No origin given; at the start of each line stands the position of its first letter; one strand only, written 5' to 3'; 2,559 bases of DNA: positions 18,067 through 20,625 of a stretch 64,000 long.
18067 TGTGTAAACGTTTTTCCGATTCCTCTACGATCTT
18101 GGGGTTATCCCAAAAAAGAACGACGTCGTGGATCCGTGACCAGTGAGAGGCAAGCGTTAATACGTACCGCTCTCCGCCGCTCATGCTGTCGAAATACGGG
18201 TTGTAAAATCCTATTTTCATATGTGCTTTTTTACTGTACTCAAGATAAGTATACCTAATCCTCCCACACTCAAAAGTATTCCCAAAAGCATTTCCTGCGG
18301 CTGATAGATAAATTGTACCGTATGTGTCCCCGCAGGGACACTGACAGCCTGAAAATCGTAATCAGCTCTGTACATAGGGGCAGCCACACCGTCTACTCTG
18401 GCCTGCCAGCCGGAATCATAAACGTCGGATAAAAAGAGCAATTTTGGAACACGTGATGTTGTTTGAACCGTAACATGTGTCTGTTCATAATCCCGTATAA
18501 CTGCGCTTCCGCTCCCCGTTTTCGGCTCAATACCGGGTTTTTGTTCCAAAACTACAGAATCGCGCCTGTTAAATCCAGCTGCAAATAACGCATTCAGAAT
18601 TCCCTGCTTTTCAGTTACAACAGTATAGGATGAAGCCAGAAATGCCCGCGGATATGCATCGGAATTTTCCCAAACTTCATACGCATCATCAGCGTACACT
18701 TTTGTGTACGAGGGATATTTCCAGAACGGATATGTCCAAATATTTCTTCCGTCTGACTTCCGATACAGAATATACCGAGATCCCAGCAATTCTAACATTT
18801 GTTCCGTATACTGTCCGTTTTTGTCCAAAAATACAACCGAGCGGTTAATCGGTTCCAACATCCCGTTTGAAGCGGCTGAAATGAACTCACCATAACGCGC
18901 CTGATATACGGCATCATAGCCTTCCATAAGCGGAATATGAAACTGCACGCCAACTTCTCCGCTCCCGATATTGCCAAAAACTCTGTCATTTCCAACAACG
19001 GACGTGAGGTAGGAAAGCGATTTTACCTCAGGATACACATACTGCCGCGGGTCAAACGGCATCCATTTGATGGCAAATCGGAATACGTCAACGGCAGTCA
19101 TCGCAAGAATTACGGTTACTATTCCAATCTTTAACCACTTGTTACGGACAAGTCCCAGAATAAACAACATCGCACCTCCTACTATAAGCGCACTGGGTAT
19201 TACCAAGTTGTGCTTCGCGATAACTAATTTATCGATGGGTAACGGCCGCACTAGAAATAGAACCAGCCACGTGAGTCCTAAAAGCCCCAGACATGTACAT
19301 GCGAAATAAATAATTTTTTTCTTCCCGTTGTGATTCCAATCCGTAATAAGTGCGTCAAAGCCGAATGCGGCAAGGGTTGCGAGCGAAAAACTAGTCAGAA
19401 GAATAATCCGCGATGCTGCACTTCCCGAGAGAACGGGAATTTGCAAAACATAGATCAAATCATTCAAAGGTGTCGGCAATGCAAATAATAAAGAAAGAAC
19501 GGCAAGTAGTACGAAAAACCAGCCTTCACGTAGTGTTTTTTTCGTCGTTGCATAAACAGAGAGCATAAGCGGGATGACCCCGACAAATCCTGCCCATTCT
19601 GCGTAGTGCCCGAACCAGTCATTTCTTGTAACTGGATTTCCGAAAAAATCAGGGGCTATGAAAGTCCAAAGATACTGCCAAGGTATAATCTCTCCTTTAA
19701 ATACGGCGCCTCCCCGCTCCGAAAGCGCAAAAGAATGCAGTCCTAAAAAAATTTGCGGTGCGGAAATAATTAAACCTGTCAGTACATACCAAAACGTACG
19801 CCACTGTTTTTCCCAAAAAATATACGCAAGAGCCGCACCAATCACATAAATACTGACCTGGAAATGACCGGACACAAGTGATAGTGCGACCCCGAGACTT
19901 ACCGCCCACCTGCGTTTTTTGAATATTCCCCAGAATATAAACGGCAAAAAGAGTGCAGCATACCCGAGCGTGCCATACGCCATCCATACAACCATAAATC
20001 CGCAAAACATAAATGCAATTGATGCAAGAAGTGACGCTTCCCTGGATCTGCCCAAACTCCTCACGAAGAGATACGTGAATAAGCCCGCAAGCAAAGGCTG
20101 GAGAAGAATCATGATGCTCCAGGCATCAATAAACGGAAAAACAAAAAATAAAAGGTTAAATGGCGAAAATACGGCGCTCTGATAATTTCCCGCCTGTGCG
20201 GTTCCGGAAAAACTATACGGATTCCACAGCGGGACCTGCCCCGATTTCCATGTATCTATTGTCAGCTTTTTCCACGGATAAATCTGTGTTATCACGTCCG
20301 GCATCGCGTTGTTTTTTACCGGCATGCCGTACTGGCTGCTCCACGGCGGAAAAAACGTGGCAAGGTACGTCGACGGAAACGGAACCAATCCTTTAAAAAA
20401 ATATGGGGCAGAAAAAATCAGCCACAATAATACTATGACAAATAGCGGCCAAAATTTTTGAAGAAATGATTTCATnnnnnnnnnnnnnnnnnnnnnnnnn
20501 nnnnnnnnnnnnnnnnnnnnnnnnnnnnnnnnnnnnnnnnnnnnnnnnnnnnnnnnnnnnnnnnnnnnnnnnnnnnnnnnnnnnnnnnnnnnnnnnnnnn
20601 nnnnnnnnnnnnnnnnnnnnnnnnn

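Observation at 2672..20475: Four long YfhO-family paralogs sharing a diagnostic C-terminal GW...VDG...Y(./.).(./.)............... motif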

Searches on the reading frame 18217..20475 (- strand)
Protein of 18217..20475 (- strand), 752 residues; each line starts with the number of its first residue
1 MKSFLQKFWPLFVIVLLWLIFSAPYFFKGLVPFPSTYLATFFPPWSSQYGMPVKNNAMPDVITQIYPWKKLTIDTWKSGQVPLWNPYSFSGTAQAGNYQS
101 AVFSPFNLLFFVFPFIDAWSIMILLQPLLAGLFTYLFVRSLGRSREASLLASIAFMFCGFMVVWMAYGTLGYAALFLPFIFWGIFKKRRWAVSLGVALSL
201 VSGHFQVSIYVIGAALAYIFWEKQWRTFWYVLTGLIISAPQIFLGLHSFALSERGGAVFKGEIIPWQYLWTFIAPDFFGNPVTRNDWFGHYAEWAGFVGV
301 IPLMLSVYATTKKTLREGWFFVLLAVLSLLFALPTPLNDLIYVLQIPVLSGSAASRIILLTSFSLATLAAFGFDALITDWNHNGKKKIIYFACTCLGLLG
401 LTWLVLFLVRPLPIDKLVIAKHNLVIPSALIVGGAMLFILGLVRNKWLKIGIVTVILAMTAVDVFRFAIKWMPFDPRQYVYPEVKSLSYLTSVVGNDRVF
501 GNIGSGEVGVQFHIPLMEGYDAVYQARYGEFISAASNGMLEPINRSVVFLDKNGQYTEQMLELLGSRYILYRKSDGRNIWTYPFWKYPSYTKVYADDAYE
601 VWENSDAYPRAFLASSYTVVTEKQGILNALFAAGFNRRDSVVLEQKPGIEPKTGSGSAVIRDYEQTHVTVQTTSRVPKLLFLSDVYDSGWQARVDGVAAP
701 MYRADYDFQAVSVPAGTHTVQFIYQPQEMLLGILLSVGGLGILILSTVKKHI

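Call 4: search_protein_families(library=pfam, proteins=[window:18217-20475:-], max_evalue=0.01)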
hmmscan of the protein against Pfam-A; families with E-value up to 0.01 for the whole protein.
window:18217-20475:- (752 aa): 1 family
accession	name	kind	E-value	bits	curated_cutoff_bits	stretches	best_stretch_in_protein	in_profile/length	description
PF09586.16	YfhO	-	4.4e-26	92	28.5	2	660-736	758-835/835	Bacterial membrane protein YfhO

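Call 17: search_protein_families(library=ncbifam, proteins=[window:18217-20475:-], max_evalue=0.001)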
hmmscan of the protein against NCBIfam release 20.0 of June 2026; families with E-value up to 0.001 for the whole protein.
window:18217-20475:- (752 aa): 2 families
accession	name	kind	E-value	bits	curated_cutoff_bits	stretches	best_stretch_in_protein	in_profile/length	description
NF047589.1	GlcsyltransPgfM1Strep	equivalog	3.4e-05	22.1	1400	1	678-747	882-951/955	glycosyltransferase PgfM1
NF047590.1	GlcsyltransPgfM2Strep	equivalog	4.3e-05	21.9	1500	1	678-748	808-878/884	glycosyltransferase PgfM2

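Call 49: search_dna_similar(query=window:18217-20475:-, collection=plasmids, mode=protein, max_evalue=0.001, max_rows=15)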
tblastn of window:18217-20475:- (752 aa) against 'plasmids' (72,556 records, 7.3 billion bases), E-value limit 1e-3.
Records with a match: 5; places in all: 5; records where one place covers at least 80% of the query: 0.
Best place of each record, by identity: <60% 5.
By first word of the organism name: Microvirga 1; Azospirillum 1; Parabacteroides 1; Phocaeicola 1; Bacteroides 1.
By predicted mobility (MOB-suite, as given by PLSDB): non-mobilizable 4; mobilizable 1.
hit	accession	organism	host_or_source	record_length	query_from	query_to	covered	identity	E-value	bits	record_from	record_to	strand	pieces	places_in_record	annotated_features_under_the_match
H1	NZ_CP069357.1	Microvirga sp. VF16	Vachellia farnesiana,Cell culture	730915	52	729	62%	24.9%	2e-9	126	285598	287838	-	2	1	YfhO family protein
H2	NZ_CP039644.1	Azospirillum sp. TSA2s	Soil,rice paddy soil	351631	78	319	32%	28.4%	2e-4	53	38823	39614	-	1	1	hypothetical protein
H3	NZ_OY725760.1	Parabacteroides distasonis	-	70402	507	727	29%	26.5%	1e-7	63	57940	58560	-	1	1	YfhO family protein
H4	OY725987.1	Phocaeicola massiliensis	-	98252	519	729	28%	25.7%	9e-8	64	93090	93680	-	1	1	record has no annotation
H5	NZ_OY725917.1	Bacteroides finegoldii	-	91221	603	729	17%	30.3%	2e-6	59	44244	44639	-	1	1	YfhO family protein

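Call 50: get_annotated_region(hit=H1, flank=4000)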
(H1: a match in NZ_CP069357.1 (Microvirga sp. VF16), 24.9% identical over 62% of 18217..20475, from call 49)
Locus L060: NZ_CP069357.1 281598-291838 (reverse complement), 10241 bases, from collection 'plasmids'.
description: Microvirga sp. VF16 plasmid pMVF16-3, complete sequence
organism: Microvirga sp. VF16 (NCBI taxid 2807101)
taxonomy: Bacteria; Pseudomonadota; Alphaproteobacteria; Hyphomicrobiales; Methylobacteriaceae; Microvirga; Microvirga sp. VF16
host: -; source: Vachellia farnesiana,Cell culture; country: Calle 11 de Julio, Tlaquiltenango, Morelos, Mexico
typing (MOB-suite, as given by PLSDB): non-mobilizable
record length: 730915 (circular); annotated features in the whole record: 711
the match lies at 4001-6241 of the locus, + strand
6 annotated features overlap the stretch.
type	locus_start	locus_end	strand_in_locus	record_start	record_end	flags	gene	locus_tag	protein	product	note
CDS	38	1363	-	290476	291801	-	-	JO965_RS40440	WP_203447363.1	HlyD family type I secretion periplasmic adaptor subunit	GO:0030253 - protein secretion by the type I secretion system [Evidence IEA]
CDS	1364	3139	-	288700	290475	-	-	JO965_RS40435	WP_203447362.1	type I secretion system permease/ATPase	-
CDS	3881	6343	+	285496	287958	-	-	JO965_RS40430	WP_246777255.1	YfhO family protein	-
CDS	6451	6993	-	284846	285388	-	-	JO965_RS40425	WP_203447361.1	IS630 family transposase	-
CDS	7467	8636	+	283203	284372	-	-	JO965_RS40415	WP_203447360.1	IS110 family transposase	-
CDS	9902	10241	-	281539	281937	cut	-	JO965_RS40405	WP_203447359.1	helix-turn-helix domain-containing protein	-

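Call 51: get_annotated_region(hit=H3, flank=4000)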
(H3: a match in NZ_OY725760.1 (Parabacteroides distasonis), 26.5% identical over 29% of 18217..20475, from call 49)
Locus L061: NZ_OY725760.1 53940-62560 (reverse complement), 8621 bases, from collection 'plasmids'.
description: Parabacteroides distasonis strain Parabacteroides distasonis TSDC17.2-1.1 plasmid 15, complete sequence
organism: Parabacteroides distasonis (NCBI taxid 823)
taxonomy: Bacteria; Bacteroidota; Bacteroidia; Bacteroidales; Tannerellaceae; Parabacteroides; Parabacteroides distasonis
host: -; source: -; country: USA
typing (MOB-suite, as given by PLSDB): non-mobilizable
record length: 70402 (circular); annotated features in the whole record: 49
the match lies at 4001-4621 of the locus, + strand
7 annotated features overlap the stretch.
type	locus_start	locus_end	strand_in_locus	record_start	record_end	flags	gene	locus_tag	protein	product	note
CDS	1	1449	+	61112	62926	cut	-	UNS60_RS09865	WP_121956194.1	RNA-binding domain-containing protein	-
CDS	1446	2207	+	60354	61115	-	-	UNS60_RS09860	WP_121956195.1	glycosyltransferase family 2 protein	-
CDS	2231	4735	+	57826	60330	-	-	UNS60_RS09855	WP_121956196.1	YfhO family protein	-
CDS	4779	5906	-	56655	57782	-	-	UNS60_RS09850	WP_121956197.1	glycosyltransferase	-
CDS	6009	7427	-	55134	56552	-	ahcY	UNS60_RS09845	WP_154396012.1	adenosylhomocysteinase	GO:0006730 - one-carbon metabolic process [Evidence IEA]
CDS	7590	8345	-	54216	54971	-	-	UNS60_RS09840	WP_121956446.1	glucose 1-dehydrogenase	-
CDS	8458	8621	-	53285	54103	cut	-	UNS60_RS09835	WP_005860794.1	AraC family transcriptional regulator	-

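Call 72: search_protein_families(library=pfam, proteins=[L060:3881-6343:+, L061:2231-4735:+], max_evalue=0.001)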
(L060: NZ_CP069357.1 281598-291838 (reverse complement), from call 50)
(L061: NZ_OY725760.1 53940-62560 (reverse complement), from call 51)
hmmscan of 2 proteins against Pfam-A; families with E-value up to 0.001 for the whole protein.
L060:3881-6343:+ (820 aa): 1 family
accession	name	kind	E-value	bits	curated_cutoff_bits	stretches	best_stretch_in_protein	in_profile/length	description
PF09586.16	YfhO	-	2.3e-12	46.6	28.5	1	694-787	733-828/835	Bacterial membrane protein YfhO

L061:2231-4735:+ (834 aa): 1 family
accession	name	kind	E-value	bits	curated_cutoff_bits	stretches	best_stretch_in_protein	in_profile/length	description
PF09586.16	YfhO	-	1.1e-09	37.7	28.5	1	726-806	755-835/835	Bacterial membrane protein YfhO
